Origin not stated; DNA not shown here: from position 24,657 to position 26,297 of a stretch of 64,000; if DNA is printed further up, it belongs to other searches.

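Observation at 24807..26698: ECF sigma factor translationally coupled to an anti-sigma-like membrane protein that ends in a T9SS type B sorting domain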

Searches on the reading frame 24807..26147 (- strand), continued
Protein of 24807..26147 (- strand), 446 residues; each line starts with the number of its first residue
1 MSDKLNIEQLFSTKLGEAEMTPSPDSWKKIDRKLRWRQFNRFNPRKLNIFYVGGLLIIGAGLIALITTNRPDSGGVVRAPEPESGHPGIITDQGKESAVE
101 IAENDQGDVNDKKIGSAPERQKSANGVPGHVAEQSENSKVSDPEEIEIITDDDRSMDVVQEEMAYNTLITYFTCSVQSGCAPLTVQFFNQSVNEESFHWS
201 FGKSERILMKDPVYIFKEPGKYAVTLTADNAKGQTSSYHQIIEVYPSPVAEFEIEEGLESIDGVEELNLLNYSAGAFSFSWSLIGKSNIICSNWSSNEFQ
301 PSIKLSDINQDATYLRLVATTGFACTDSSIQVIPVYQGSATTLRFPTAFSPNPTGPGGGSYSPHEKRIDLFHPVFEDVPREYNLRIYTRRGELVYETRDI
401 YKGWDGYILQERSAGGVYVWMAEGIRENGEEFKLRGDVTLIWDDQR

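Call 105: find_encoding_contigs(protein=P0079, flank=10000, max_places=1)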
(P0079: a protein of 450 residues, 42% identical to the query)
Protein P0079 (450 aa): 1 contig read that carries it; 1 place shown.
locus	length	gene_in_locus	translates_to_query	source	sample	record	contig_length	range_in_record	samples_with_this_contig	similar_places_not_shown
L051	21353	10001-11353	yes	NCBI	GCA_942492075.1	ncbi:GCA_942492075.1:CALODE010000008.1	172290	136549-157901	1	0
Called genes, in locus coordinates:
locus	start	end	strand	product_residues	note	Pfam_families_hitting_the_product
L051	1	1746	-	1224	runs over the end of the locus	PF18887:MBG_3, PF23237:HYR_4C (faint), PF18962:Por_Secre_tail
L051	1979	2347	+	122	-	PF04977:DivIC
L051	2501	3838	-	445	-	PF00535:Glycos_transf_2 (faint)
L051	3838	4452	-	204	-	PF03938:OmpH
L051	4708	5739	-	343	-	PF01073:3Beta_HSD, PF01370:Epimerase, PF02719:Polysacc_synt_2, PF04321:RmlD_sub_bind (weak), PF07993:NAD_binding_4, PF08659:KR (weak), PF16363:GDP_Man_Dehyd, PF13460:NAD_binding_10 (weak)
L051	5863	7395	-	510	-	PF02397:Bac_transf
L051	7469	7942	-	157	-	-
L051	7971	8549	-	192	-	-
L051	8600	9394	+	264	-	PF00459:Inositol_P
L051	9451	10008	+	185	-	PF04542:Sigma70_r2, PF07638:Sigma70_ECF (weak), PF08281:Sigma70_r4_2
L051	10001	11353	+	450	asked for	PF18911:PKD_4, PF00801:PKD (weak)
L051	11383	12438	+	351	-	PF14907:NTP_transf_5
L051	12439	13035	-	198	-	PF01583:APS_kinase, PF13671:AAA_33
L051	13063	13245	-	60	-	-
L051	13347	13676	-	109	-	-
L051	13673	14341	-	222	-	-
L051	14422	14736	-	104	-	-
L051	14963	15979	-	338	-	PF09861:Lar_N, PF21113:LarA_C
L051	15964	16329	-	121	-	PF11751:PorP_SprF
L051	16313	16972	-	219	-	PF11751:PorP_SprF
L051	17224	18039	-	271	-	PF00801:PKD, PF18911:PKD_4, PF00801:PKD (weak), PF13585:CHU_C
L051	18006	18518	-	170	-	PF00801:PKD, PF18911:PKD_4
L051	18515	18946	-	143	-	PF18911:PKD_4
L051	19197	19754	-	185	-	-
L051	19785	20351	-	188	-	PF13927:Ig_3 (faint), PF18911:PKD_4 (faint), PF19081:Ig_7 (faint), PF19408:PKD_6 (faint)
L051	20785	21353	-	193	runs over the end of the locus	-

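Call 106: find_encoding_contigs(protein=P0063, flank=10000, max_places=1)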
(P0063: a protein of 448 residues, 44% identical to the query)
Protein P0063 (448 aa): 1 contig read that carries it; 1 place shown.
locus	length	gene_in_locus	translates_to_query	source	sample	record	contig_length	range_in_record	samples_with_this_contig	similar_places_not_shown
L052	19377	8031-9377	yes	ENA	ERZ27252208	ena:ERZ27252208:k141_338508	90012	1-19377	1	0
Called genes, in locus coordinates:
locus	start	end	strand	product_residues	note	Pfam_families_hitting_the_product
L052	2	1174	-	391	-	?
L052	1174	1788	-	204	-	PF03938:OmpH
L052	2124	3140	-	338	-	PF01073:3Beta_HSD, PF01370:Epimerase, PF02719:Polysacc_synt_2, PF04321:RmlD_sub_bind, PF07993:NAD_binding_4, PF08659:KR (weak), PF13460:NAD_binding_10, PF16363:GDP_Man_Dehyd, +1 more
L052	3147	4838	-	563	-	PF02838:Glyco_hydro_20b, PF00728:Glyco_hydro_20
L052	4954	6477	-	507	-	PF02397:Bac_transf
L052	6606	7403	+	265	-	PF00459:Inositol_P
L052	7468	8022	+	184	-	PF04542:Sigma70_r2, PF08281:Sigma70_r4_2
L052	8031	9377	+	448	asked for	PF18911:PKD_4 (weak), PF00801:PKD (weak), PF13585:CHU_C (weak)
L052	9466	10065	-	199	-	PF01583:APS_kinase, PF13671:AAA_33 (weak)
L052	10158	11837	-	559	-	-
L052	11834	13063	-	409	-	PF09861:Lar_N, PF21113:LarA_C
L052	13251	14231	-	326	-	PF11751:PorP_SprF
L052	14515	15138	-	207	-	PF08843:AbiEii (weak)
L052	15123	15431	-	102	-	PF21956:DUF6922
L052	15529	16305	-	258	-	-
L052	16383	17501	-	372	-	-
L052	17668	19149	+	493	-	-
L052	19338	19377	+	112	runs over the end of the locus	PF01909:NTP_transf_2, PF18765:Polbeta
